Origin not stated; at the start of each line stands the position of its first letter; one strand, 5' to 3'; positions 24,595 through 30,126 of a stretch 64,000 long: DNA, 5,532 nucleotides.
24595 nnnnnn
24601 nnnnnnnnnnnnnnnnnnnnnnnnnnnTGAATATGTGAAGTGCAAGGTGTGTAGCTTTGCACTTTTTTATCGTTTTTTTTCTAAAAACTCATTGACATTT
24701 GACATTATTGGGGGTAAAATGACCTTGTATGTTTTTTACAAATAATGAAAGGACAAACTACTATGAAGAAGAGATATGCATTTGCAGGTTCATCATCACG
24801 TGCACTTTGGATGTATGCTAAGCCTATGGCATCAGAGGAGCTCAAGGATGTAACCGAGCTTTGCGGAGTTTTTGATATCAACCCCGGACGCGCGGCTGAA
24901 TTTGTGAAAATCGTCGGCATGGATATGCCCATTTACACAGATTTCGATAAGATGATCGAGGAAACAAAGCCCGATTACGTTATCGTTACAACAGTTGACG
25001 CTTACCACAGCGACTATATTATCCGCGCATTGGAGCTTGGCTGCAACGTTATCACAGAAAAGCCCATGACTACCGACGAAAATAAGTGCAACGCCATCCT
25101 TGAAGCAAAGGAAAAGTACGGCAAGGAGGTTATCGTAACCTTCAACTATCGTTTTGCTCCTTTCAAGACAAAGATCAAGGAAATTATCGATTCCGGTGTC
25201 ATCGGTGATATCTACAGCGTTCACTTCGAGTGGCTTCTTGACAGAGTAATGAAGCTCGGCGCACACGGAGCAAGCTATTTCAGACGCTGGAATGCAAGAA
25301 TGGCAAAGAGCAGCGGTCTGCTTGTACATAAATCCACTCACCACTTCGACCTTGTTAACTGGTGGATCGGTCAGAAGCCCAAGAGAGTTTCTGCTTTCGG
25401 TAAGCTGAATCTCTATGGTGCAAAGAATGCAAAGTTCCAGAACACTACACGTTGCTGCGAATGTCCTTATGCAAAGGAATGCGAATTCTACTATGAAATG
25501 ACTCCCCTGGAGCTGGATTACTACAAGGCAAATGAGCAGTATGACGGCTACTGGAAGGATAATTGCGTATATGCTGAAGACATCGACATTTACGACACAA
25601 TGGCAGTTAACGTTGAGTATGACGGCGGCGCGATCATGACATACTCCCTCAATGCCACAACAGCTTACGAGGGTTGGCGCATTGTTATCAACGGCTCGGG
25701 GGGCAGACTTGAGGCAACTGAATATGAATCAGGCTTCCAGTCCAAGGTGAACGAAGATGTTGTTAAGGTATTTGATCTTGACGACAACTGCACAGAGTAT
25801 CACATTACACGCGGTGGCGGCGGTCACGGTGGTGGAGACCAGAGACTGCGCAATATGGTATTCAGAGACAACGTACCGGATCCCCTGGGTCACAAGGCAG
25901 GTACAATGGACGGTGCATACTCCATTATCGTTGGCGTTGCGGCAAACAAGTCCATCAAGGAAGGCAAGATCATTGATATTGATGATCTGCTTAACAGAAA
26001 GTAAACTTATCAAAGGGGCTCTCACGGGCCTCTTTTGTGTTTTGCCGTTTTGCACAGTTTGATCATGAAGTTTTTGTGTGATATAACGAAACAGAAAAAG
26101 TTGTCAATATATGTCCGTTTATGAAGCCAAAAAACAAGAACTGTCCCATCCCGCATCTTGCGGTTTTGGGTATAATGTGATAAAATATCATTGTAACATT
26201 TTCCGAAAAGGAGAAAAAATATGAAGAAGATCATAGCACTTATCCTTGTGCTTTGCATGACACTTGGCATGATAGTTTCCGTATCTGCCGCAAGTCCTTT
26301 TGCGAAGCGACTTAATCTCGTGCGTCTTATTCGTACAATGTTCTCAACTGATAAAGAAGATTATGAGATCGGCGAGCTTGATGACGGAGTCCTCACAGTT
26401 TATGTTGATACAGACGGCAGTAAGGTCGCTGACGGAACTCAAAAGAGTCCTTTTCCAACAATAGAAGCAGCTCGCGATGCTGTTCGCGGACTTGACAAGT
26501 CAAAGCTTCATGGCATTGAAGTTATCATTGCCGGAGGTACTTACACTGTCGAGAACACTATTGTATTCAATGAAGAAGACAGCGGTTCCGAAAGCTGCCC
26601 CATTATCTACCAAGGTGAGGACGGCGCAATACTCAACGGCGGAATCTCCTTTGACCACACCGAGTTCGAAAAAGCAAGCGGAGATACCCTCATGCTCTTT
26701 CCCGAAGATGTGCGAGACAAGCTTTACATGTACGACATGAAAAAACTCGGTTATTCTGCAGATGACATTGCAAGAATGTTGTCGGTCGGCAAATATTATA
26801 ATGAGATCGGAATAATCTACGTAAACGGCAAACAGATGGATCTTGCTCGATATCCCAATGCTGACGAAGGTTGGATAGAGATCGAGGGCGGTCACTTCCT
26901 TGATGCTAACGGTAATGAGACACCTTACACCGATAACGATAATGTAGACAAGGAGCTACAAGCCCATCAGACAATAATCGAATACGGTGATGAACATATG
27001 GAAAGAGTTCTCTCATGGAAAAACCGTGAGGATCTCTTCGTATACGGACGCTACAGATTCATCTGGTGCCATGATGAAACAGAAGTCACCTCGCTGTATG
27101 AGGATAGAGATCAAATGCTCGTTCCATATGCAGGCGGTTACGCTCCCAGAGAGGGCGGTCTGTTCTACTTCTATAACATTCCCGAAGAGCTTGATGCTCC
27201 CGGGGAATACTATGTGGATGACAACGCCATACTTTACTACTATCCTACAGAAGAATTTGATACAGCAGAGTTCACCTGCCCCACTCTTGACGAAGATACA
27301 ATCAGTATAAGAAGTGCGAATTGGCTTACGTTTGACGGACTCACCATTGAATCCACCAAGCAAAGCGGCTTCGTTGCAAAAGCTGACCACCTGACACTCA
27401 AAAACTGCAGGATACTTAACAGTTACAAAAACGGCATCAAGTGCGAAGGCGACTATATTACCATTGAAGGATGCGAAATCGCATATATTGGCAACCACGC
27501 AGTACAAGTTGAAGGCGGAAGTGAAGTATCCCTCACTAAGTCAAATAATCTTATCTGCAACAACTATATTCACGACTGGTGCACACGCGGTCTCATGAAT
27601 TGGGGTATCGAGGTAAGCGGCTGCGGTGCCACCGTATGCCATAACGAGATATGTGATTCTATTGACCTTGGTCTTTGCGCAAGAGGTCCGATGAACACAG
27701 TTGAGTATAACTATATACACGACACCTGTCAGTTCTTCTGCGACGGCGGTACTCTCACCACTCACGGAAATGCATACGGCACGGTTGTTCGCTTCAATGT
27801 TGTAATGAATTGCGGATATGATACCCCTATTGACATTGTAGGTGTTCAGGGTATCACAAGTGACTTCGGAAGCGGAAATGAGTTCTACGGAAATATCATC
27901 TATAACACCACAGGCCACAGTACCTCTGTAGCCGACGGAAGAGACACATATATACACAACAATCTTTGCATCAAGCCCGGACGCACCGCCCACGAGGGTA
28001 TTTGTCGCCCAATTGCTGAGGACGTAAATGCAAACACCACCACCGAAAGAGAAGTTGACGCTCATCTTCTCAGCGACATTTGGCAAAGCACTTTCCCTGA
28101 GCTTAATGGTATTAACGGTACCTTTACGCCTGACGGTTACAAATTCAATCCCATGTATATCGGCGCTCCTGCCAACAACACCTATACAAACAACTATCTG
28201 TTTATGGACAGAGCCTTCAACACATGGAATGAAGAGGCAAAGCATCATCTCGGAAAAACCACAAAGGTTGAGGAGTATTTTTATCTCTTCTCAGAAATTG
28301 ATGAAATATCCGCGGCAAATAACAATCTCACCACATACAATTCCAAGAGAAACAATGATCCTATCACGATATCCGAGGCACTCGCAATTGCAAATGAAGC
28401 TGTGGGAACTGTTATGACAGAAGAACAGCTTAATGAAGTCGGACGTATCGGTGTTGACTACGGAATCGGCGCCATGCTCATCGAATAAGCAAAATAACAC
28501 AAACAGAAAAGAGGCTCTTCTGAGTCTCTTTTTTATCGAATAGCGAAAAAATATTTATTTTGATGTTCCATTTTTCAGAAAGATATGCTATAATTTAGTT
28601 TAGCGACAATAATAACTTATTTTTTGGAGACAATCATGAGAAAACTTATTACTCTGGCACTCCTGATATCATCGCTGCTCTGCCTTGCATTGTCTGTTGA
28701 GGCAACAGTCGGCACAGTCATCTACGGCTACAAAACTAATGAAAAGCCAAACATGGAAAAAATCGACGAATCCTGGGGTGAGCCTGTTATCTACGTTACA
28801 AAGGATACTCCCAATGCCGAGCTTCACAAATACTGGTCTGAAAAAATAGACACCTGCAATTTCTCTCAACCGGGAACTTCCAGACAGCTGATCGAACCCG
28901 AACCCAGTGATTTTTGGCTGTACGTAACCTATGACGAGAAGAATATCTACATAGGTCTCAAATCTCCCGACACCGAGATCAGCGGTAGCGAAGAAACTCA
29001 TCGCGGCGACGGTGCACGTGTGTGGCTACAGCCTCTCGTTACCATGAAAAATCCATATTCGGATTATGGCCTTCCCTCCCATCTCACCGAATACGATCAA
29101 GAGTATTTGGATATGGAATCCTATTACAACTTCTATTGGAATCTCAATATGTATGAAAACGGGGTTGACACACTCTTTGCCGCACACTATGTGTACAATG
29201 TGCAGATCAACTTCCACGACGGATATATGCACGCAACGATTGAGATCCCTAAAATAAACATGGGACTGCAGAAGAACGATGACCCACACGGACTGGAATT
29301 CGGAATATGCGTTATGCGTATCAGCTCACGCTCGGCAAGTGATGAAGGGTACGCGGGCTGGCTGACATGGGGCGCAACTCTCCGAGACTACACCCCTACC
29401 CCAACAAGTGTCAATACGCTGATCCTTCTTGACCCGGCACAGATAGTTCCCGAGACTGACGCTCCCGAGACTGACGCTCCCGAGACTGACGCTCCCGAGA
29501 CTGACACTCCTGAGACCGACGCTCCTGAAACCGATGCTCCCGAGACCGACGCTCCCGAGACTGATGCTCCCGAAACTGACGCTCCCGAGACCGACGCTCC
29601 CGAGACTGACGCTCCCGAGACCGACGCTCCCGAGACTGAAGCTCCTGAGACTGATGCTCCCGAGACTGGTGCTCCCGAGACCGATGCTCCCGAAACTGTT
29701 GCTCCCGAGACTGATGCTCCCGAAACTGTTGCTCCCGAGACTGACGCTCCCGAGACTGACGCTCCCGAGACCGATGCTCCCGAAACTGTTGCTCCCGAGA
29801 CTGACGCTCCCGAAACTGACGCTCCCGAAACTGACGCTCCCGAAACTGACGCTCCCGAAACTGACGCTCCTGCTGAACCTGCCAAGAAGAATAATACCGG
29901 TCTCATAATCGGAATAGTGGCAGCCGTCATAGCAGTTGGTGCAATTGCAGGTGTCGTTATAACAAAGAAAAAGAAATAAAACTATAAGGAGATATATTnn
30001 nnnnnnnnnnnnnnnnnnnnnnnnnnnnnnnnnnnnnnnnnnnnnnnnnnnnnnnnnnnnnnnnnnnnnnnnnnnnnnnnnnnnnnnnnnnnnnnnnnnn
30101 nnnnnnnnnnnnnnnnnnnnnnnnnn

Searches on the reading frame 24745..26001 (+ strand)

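Call 29: search_protein_families(library=pfam, proteins=[window:24745-26001:+], max_evalue=0.001)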
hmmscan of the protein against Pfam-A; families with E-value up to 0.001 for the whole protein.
window:24745-26001:+ (419 aa): 3 families
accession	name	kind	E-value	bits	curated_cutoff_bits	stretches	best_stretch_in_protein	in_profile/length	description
PF01408.29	GFO_IDH_MocA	-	4.4e-19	69.8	24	1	32-133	21-120/120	Oxidoreductase family, NAD-binding Rossmann fold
PF02894.22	GFO_IDH_MocA_C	-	1.3e-18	68.1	22.9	1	145-408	1-214/218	Oxidoreductase family, C-terminal alpha/beta domain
PF22725.1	GFO_IDH_MocA_C3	-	7e-18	65.3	27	1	143-323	3-124/124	GFO/IDH/MocA C-terminal domain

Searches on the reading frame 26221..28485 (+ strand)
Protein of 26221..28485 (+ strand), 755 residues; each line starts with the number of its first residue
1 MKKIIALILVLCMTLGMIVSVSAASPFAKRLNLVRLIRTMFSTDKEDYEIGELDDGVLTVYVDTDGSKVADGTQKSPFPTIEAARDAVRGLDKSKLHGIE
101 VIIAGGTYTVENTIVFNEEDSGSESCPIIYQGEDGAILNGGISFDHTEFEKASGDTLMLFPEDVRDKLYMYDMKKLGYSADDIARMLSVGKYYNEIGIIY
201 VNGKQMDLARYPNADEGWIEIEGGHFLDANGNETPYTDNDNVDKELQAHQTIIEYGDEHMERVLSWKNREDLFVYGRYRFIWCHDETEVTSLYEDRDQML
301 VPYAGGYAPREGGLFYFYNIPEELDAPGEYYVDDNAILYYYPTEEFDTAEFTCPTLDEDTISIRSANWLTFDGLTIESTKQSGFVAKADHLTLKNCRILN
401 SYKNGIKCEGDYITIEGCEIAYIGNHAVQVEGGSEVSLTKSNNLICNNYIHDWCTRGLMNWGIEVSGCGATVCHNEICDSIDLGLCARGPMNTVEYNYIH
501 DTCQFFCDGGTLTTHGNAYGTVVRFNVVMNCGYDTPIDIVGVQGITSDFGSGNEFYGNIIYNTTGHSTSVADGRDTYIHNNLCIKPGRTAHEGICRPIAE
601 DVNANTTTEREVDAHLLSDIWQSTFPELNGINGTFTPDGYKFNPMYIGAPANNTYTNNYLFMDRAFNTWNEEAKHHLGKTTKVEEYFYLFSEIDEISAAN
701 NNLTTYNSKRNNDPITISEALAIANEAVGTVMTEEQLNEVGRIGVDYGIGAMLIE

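Call 29: search_protein_families(library=pfam, proteins=[window:26221-28485:+], max_evalue=0.001)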
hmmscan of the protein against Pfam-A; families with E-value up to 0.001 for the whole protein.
window:26221-28485:+ (755 aa): 1 family
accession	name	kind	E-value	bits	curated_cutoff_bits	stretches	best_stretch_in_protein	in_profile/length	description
PF13229.12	Beta_helix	-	8.3e-10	38.9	25.9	2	359-449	47-138/158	Right handed beta helix region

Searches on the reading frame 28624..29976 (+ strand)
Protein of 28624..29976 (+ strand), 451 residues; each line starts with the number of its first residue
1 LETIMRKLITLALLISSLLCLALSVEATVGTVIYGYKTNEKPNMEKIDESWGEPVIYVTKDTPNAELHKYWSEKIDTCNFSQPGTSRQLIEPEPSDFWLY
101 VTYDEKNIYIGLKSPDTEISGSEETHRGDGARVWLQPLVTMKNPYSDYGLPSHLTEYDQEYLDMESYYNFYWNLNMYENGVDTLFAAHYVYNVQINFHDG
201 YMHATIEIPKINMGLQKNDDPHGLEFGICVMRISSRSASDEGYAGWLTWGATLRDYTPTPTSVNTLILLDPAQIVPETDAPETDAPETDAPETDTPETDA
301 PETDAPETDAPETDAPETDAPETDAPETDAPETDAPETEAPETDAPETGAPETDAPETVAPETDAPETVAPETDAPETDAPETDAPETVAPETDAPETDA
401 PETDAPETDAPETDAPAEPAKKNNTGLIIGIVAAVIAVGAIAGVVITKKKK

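Call 29: search_protein_families(library=pfam, proteins=[window:28624-29976:+], max_evalue=0.001)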
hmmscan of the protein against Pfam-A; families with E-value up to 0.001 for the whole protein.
window:28624-29976:+ (451 aa): 0 families

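Call 52: search_protein_families(library=pfam, proteins=[window:28624-29976:+], max_evalue=1)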
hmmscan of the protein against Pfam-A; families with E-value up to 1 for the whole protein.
window:28624-29976:+ (451 aa): 1 family
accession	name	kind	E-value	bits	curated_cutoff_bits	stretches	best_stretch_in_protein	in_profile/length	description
PF02095.21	Extensin_1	-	0.01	16.1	105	1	280-417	23-161/171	Extensin-like protein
